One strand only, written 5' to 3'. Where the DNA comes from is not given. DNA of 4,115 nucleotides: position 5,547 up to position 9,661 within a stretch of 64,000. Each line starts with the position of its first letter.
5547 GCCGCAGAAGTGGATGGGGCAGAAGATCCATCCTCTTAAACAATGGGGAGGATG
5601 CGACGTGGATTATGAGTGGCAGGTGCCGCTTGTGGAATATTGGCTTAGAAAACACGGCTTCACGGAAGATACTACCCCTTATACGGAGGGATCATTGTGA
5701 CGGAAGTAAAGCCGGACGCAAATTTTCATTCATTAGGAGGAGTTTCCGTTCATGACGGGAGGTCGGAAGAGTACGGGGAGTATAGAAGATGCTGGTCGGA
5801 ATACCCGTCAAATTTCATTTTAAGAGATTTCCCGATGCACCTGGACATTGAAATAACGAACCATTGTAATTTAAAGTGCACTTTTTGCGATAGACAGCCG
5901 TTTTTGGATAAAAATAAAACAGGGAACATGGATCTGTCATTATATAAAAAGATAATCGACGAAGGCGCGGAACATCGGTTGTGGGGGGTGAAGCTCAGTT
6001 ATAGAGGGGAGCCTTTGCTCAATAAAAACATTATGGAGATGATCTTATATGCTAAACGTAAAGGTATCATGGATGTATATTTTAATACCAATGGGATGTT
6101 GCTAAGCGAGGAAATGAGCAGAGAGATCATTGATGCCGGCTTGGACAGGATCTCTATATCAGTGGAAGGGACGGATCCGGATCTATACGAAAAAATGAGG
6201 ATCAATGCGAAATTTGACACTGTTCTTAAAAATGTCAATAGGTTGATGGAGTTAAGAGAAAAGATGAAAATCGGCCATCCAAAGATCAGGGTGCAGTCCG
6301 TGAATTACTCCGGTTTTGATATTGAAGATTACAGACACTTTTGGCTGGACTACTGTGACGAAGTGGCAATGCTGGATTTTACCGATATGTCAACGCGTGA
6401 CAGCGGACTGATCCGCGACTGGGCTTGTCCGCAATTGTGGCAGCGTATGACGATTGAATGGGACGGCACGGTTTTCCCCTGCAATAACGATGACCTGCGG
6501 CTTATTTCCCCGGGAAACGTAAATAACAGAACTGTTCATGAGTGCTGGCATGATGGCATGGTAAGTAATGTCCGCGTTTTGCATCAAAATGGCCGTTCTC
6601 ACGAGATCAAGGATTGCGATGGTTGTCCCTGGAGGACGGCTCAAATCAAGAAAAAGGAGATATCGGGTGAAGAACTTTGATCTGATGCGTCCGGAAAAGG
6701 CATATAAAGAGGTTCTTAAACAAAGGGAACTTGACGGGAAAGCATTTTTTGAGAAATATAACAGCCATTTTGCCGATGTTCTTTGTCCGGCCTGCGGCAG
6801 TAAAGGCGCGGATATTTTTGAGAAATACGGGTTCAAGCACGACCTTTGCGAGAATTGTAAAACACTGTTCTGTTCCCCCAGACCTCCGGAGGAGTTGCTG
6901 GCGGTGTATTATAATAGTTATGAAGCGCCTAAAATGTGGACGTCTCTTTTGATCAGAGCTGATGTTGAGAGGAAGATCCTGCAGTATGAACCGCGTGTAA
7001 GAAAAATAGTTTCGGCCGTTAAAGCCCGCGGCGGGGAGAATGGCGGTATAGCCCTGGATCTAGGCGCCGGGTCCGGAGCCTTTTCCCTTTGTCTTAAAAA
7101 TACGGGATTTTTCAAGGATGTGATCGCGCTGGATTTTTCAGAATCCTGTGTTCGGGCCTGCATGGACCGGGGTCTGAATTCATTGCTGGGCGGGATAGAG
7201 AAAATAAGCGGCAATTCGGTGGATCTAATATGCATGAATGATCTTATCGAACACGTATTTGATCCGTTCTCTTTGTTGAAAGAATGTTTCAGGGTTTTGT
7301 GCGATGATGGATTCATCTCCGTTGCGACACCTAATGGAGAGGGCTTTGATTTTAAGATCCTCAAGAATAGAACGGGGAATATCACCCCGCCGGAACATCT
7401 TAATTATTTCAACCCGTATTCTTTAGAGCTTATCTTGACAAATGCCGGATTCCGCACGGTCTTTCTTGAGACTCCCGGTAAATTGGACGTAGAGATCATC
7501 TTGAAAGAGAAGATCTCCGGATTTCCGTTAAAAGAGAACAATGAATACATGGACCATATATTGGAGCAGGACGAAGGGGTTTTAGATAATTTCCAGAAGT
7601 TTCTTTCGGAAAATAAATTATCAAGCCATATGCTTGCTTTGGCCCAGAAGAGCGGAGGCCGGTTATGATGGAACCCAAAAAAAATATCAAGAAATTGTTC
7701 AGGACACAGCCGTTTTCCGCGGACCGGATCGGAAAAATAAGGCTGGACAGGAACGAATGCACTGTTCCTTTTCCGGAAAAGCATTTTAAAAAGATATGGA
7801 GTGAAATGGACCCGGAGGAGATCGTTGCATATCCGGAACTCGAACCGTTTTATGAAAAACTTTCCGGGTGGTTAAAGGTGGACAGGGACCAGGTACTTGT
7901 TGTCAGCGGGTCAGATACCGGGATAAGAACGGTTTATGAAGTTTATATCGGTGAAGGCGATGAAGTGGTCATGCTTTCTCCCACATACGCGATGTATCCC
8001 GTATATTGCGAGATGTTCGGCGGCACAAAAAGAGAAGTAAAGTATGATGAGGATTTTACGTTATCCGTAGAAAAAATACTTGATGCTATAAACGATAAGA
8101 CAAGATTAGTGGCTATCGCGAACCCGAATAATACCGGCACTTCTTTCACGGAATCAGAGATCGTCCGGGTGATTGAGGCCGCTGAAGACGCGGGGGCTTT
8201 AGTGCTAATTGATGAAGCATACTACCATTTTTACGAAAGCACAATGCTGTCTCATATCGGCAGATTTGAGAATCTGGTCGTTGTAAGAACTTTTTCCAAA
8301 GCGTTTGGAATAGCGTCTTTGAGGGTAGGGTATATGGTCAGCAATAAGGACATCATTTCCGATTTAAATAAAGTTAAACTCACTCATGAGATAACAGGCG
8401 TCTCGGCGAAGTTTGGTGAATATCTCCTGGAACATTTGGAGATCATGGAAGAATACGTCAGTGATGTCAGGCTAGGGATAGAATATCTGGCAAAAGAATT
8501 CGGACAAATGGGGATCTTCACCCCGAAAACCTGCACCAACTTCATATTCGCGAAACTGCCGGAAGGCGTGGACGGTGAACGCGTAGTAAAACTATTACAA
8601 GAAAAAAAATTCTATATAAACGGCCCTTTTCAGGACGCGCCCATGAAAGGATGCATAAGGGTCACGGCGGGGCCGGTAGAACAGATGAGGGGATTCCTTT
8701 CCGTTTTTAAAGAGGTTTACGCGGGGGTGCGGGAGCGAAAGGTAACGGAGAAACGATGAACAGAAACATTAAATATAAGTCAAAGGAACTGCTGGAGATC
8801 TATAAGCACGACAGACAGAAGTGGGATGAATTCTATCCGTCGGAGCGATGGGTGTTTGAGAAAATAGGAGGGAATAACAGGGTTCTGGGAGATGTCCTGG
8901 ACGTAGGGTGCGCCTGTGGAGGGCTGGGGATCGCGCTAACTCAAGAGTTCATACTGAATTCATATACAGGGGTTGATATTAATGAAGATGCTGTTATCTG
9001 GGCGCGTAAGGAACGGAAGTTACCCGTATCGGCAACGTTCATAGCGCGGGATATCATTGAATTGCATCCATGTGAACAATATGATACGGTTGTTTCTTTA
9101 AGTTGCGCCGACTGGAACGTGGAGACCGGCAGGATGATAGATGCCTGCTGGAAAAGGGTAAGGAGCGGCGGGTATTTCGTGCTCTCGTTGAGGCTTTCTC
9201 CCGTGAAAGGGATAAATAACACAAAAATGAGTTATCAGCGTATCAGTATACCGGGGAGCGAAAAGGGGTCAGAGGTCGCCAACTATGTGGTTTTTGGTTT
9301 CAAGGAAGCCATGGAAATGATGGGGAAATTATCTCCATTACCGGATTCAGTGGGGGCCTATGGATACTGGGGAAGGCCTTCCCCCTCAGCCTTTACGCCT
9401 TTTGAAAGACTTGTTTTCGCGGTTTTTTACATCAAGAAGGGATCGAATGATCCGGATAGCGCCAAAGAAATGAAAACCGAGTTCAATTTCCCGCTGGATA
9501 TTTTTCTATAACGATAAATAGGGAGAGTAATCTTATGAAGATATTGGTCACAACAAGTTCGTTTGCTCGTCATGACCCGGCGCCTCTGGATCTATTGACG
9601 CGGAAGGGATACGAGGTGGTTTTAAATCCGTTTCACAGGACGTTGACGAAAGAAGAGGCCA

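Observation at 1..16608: Tailoring block dense in radical SAM enzymes and methyltransferases at the head of a giant glycan locus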

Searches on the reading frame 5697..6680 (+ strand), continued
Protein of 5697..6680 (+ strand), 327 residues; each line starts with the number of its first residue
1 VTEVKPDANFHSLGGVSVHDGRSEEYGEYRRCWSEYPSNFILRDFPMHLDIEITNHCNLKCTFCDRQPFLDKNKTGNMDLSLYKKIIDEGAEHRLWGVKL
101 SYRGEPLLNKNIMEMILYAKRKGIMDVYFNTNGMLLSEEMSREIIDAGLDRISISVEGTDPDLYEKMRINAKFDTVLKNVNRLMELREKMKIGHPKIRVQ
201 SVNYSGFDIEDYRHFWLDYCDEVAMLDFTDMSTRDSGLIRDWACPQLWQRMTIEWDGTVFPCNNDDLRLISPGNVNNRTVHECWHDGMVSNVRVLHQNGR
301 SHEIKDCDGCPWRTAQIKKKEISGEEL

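Call 74: predict_structure(alignment_id=A1)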
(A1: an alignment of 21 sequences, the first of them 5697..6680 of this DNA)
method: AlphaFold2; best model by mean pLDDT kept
length: 327 residues; sequences in the alignment: 21
mean_pLDDT: 82.9   pTM: 0.86
mean pLDDT of the five models: 82.9, 82.3, 81.5, 80.8, 67.9
residues with pLDDT >= 90: 165; 70-90: 95; 50-70: 46; < 50: 21
segments of 3 or more residues with pLDDT < 50: 1-6, 314-327
pLDDT, mean of each block of 10 residues (from residue 1): 53 82 80 83 93 80 55 83 98 95 85 98 95 92 96 90 82 93 96 94 84 96 79 60 75 93 73 96 96 86 78 46 40
secondary structure, 60 per line:
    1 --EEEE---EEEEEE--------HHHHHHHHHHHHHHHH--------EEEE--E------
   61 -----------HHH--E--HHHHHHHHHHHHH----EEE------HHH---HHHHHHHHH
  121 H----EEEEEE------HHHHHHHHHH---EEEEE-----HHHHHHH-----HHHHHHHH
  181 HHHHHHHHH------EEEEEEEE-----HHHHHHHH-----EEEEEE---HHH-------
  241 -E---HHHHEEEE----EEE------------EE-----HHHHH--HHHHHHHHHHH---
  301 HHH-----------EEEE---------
elements in order: E3-6 E10-15 H24-39 E48-51 H80-92 E97-99 H112-121 E126-131 H138-147 E151-155 H161-167 H173-189 E196-203 H209-216 E222-227 H246-249 E250-253 E258-260 H280-284 H287-297 E315-318

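Call 76: fold_search(model_id=the predicted structure, library=pdb)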
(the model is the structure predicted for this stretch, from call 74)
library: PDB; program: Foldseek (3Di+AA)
matches with E <= 10: 1875; with E <= 0.001: 237
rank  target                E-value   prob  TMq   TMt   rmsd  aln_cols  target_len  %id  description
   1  4m7t                  6.7e-14  1.00  0.55  0.72   6.2       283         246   18  Crystal structure of BtrN in complex with AdoMet and 2-DOIA (released 2013-10-02)
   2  5v1t_A                5.9e-13  1.00  0.54  0.42   9.5       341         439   15  Crystal structure of Streptococcus suis SuiB bound to precursor peptide SuiA (released 2017-08-30)
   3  5v1s_A                7.6e-13  1.00  0.56  0.44   8.7       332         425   14  Crystal structure of Streptococcus suis SuiB bound to S-adenosylmethionine (released 2017-08-30)
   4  5v1q_A                9.7e-13  1.00  0.55  0.43   8.9       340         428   14  Crystal structure of Streptococcus suis SuiB (released 2017-08-30)
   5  6efn                  1.4e-12  1.00  0.54  0.47   7.4       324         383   16  Structure of a RiPP maturase, SkfB (released 2018-10-24)
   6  2fb2_B                3.1e-12  1.00  0.48  0.49   6.8       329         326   17  Structure of the MoaA Arg17/266/268/Ala triple mutant (released 2006-05-09)
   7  5v1q_B                6.2e-12  1.00  0.55  0.42   9.6       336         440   14  Crystal structure of Streptococcus suis SuiB (released 2017-08-30)
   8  4m7s                  7.0e-12  1.00  0.52  0.77   5.1       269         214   16  Crystal structure of SeMet BtrN in an OPEN conformation (released 2013-10-02)
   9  5v1s_B                8.5e-12  1.00  0.54  0.42   9.7       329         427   14  Crystal structure of Streptococcus suis SuiB bound to S-adenosylmethionine (released 2017-08-30)
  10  7vob                  9.6e-12  1.00  0.60  0.60   6.9       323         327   16  The crystal structure of a Radical SAM Enzyme BlsE involved in the Biosynthesis of Blasticidin S (released 2022-05-04)
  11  2fb2_A                2.6e-11  1.00  0.45  0.45   8.7       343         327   17  Structure of the MoaA Arg17/266/268/Ala triple mutant (released 2006-05-09)
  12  1tv7_A                7.0e-11  1.00  0.45  0.45   8.5       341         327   18  Structure of the S-adenosylmethionine dependent Enzyme MoaA (released 2004-08-31)
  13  1tv7_B                1.1e-10  1.00  0.45  0.45   7.9       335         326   19  Structure of the S-adenosylmethionine dependent Enzyme MoaA (released 2004-08-31)
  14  8hzy_A                2.0e-10  1.00  0.53  0.39   7.0       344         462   17  The crystal structure of a Radical SAM Enzyme DesII (released 2024-07-10)
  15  6c8v                  2.3e-10  1.00  0.50  0.52   5.9       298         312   16  X-ray structure of PqqE from Methylobacterium extorquens (released 2018-02-14)
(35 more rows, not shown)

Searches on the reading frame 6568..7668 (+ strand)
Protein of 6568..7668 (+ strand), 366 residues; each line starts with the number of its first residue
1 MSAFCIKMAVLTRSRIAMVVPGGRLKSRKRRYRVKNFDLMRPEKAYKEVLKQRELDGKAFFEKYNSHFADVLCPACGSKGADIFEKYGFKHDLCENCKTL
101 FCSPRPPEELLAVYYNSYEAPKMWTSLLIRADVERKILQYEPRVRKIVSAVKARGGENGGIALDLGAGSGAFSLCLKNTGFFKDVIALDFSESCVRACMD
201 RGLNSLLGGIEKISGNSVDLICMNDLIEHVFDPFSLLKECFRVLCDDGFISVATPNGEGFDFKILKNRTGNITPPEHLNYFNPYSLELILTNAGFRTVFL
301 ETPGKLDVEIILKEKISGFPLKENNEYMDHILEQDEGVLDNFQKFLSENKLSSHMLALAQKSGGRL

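Call 3: search_protein_families(library=pfam, proteins=[window:6568-7668:+], max_evalue=0.001)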
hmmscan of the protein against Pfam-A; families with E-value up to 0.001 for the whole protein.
window:6568-7668:+ (366 aa): 7 families
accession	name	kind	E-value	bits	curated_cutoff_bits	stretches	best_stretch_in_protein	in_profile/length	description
PF13489.12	Methyltransf_23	-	9.8e-14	51.8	27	1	156-298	20-162/164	Methyltransferase domain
PF08241.18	Methyltransf_11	-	7.9e-13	49.3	21.2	1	163-250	1-93/95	Methyltransferase domain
PF13847.12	Methyltransf_31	-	5.1e-08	33.2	27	1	161-256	6-113/145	Methyltransferase domain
PF13649.12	Methyltransf_25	-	5.3e-08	33.9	27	1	163-248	2-97/97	Methyltransferase domain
PF08242.18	Methyltransf_12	-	2.1e-07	32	30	1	163-250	1-98/98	Methyltransferase domain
PF07021.18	MetW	-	1e-05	25.7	21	1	158-244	13-102/193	Methionine biosynthesis protein MetW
PF05219.18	DREV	-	9.5e-05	22.1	26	1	160-250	96-184/265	DREV methyltransferase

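Call 6: search_protein_families(library=ncbifam, proteins=[window:6568-7668:+], max_evalue=0.0001)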
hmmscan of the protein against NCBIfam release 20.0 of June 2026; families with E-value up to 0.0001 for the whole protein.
window:6568-7668:+ (366 aa): 4 families
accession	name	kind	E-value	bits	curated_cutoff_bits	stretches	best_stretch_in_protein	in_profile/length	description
TIGR02072.1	BioC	equivalog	2.1e-10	40.8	184.95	1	160-300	36-176/244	malonyl-ACP O-methyltransferase BioC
TIGR01983.1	UbiG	equivalog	3.3e-07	29.8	102.95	1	162-257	53-156/228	bifunctional 2-polyprenyl-6-hydroxyphenol methylase/3-demethylubiquinol 3-O-methyltransferase UbiG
TIGR02081.1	metW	equivalog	1.4e-05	24.7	189.5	1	158-244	13-102/194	methionine biosynthesis protein MetW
NF045667.1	MTase_DVU1556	equivalog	2.6e-05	23.8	155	1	155-252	19-119/213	DVU_1556 family methyltransferase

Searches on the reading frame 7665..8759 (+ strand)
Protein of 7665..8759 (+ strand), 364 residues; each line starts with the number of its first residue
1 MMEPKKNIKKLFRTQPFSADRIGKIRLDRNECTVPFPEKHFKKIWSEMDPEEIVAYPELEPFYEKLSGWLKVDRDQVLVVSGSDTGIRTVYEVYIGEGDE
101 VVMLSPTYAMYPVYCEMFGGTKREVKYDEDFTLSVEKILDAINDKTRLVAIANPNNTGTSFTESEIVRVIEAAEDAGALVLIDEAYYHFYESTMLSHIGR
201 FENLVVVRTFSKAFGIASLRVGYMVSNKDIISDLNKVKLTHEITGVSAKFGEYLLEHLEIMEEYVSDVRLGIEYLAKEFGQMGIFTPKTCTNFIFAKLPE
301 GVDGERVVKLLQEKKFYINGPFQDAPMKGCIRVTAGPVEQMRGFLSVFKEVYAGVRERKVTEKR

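Call 3: search_protein_families(library=pfam, proteins=[window:7665-8759:+], max_evalue=0.001)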
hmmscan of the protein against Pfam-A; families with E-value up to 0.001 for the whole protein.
window:7665-8759:+ (364 aa): 2 families
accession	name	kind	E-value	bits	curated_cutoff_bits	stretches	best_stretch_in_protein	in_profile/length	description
PF00155.27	Aminotran_1_2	-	1.6e-41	143.2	19.7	1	62-345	47-358/361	Aminotransferase class I and II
PF00266.25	Aminotran_5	-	8.8e-08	31.9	21.5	1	60-185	46-177/371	Aminotransferase class-V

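Call 6: search_protein_families(library=ncbifam, proteins=[window:7665-8759:+], max_evalue=0.0001)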
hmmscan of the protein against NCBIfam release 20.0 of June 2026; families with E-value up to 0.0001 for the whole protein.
window:7665-8759:+ (364 aa): 73 families (the best 25 are shown)
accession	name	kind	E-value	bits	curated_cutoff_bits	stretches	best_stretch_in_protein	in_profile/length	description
TIGR01141.1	hisC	equivalog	2.8e-70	236.9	276.55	1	20-351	20-349/349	histidinol-phosphate transaminase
NF002878.0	PRK03321.1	subfamily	2.8e-44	151.3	374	1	53-351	51-348/352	histidinol-phosphate transaminase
NF002877.0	PRK03317.1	equivalog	5.4e-42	143.9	409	1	16-353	24-368/374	histidinol-phosphate transaminase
NF041364.1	GntC_guanitoxin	equivalog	7.6e-40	136.9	415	1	70-314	56-316/356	guanitoxin biosynthesis PLP-dependent (S)-gamma-hydroxy-L-arginine cyclodehydratase GntC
NF002726.0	PRK02610.1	equivalog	2e-38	132.3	391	1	69-348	86-365/374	histidinol-phosphate transaminase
TIGR01140.1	L_thr_O3P_dcar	equivalog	8.8e-38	130.2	290.55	1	45-316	34-297/331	threonine-phosphate decarboxylase CobD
NF003496.0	PRK05166.1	equivalog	2.1e-37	128.8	540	1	37-352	50-370/373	histidinol-phosphate transaminase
NF006014.0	PRK08153.1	equivalog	3.4e-35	121.6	510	1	52-354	61-366/370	pyridoxal phosphate-dependent aminotransferase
NF051461.1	pyoverd_PtaA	equivalog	1.3e-29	103.1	500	1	64-350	76-358/359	pyoverdine biosynthesis transaminase PtaA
NF006580.0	PRK09105.1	subfamily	1.4e-29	103.2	444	1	18-353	42-372/375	pyridoxal phosphate-dependent aminotransferase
NF041091.1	asp_aminotase_Arch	equivalog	2.2e-27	95.9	550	1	70-333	83-355/376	aspartate aminotransferase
NF004870.0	PRK06225.1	equivalog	6.3e-27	94.3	351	1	68-249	77-262/380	pyridoxal phosphate-dependent aminotransferase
NF006225.0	PRK08354.1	equivalog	3.3e-25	89.1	288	1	34-350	24-314/318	putative aminotransferase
NF004621.0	PRK05957.1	equivalog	9.5e-24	83.8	498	1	72-313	86-341/389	pyridoxal phosphate-dependent aminotransferase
NF005593.0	PRK07324.1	equivalog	1.7e-23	83.3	476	1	70-243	76-253/373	aminotransferase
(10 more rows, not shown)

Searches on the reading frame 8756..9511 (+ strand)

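Call 3: search_protein_families(library=pfam, proteins=[window:8756-9511:+], max_evalue=0.001)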
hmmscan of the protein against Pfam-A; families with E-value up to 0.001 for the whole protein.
window:8756-9511:+ (251 aa): 9 families
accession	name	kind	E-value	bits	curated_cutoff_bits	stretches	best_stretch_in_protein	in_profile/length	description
PF13649.12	Methyltransf_25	-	2.6e-09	38.1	27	1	47-139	1-97/97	Methyltransferase domain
PF08242.18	Methyltransf_12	-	2.4e-08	35.1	30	1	48-141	1-98/98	Methyltransferase domain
PF08241.18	Methyltransf_11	-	8.1e-08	33.2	21.2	1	48-143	1-95/95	Methyltransferase domain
PF13847.12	Methyltransf_31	-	8.9e-08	32.4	27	1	46-129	6-95/145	Methyltransferase domain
PF03141.22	Methyltransf_29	-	2.3e-06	26.9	23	1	44-146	118-220/506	Putative S-adenosyl-L-methionine-dependent methyltransferase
PF05175.20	MTS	-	2.4e-06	27.7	23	1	44-114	32-104/170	Methyltransferase small domain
PF05401.17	NodS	-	1.4e-05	25.4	24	1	39-115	39-113/201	Nodulation protein S (NodS)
PF13489.12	Methyltransf_23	-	1.4e-05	25.3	27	1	35-150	14-123/164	Methyltransferase domain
PF06325.19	PrmA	-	0.00084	19.4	22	0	46-144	164-259/296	Ribosomal protein L11 methyltransferase (PrmA)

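Call 6: search_protein_families(library=ncbifam, proteins=[window:8756-9511:+], max_evalue=0.0001)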
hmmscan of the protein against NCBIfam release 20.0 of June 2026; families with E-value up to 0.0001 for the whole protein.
window:8756-9511:+ (251 aa): 5 families
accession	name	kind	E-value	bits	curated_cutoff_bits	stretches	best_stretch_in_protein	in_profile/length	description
TIGR02072.1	BioC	equivalog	3e-09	37.1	184.95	1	46-144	37-133/244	malonyl-ACP O-methyltransferase BioC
TIGR01983.1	UbiG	equivalog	9.3e-09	34.9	102.95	1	46-160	52-161/228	bifunctional 2-polyprenyl-6-hydroxyphenol methylase/3-demethylubiquinol 3-O-methyltransferase UbiG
NF045825.1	FAmtase_mtf2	equivalog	1.8e-08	33.9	400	1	46-143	61-158/248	fatty-acid O-methyltransferase Mtf2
TIGR03534.1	RF_mod_PrmC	equivalog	2.1e-07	30.6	199.1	1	43-114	88-162/253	peptide chain release factor N(5)-glutamine methyltransferase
NF045823.1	PthPhpthDimycoMt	equivalog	7.7e-07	28.5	300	1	46-143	69-166/256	phthiotriol/phenolphthiotriol dimycocerosates methyltransferase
